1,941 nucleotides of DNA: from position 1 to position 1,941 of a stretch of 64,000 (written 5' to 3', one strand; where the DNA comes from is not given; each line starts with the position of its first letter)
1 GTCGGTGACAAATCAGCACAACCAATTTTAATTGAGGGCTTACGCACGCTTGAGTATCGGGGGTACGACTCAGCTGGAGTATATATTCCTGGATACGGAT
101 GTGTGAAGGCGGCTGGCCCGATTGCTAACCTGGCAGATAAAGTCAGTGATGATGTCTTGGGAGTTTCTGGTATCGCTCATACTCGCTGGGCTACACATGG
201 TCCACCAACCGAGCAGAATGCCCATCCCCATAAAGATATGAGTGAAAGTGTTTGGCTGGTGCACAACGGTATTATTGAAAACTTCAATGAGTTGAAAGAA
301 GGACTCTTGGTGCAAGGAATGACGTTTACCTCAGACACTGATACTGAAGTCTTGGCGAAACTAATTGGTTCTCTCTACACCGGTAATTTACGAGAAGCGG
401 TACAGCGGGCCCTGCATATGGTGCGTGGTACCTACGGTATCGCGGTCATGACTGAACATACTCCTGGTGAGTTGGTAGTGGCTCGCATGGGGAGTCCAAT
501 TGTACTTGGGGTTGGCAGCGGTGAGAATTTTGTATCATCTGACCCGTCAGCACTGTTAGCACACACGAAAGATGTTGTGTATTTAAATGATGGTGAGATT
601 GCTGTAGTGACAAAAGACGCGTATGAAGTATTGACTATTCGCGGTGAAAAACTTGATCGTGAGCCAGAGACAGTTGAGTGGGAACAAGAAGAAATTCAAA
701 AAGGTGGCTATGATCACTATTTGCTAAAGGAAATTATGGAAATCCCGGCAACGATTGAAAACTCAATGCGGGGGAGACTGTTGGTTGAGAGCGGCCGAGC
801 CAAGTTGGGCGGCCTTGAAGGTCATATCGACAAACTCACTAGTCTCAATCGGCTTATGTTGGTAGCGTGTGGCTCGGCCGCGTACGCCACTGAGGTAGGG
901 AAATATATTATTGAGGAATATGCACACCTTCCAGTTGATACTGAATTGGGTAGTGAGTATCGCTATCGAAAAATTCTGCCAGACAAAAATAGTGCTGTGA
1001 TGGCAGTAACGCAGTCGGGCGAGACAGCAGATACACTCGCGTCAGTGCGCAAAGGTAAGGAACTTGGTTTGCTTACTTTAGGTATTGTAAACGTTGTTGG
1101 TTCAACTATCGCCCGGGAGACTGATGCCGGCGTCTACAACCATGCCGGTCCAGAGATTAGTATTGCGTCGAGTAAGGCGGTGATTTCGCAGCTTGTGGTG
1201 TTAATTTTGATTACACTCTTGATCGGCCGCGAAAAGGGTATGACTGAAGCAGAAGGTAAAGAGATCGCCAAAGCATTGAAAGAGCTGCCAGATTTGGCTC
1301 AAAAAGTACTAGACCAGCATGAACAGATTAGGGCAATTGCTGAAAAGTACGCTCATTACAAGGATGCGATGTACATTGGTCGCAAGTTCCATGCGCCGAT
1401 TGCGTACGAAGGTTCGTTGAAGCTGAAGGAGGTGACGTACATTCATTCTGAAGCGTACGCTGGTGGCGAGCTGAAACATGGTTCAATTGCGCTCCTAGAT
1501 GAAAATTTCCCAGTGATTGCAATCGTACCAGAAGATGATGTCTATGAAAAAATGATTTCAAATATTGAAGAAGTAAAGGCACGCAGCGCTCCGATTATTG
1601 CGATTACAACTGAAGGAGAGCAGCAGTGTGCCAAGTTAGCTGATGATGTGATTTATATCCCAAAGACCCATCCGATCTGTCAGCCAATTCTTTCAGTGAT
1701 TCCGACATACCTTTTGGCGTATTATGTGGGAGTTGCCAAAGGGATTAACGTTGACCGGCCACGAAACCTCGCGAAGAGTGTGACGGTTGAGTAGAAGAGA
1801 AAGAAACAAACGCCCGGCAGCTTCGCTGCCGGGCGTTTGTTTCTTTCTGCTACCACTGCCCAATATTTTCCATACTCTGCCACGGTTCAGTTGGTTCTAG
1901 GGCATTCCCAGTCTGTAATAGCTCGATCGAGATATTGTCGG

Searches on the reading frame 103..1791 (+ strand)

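Call 79: search_protein_families(library=ncbifam, proteins=[window:103-1791:+], max_evalue=1e-10)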
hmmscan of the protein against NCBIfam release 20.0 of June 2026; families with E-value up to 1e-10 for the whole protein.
window:103-1791:+ (563 aa): 6 families
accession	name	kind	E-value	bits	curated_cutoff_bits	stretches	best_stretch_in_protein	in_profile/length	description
NF001484.0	PRK00331.1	subfamily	1.1e-206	687.9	381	1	2-563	46-601/601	isomerizing glutamine--fructose-6-phosphate transaminase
TIGR01135.1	glmS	equivalog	1.4e-201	671.1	418.05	1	2-563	45-607/607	glutamine--fructose-6-phosphate transaminase (isomerizing)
NF046059.1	NagB_SO3506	equivalog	3.1e-38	131.9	430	1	248-558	38-325/330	glucosamine-6-phosphate deaminase NagB-II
NF041128.1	glucosaP_deam_GlmD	equivalog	6.3e-24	84.8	580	1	248-560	31-321/323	glucosamine-6-phosphate deaminase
TIGR01134.1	purF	equivalog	1.2e-19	71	350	1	4-176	47-224/432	amidophosphoribosyltransferase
NF008481.0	PRK11382.1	equivalog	1.4e-17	63.9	430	1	247-555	43-333/340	fructoselysine 6-phosphate deglycase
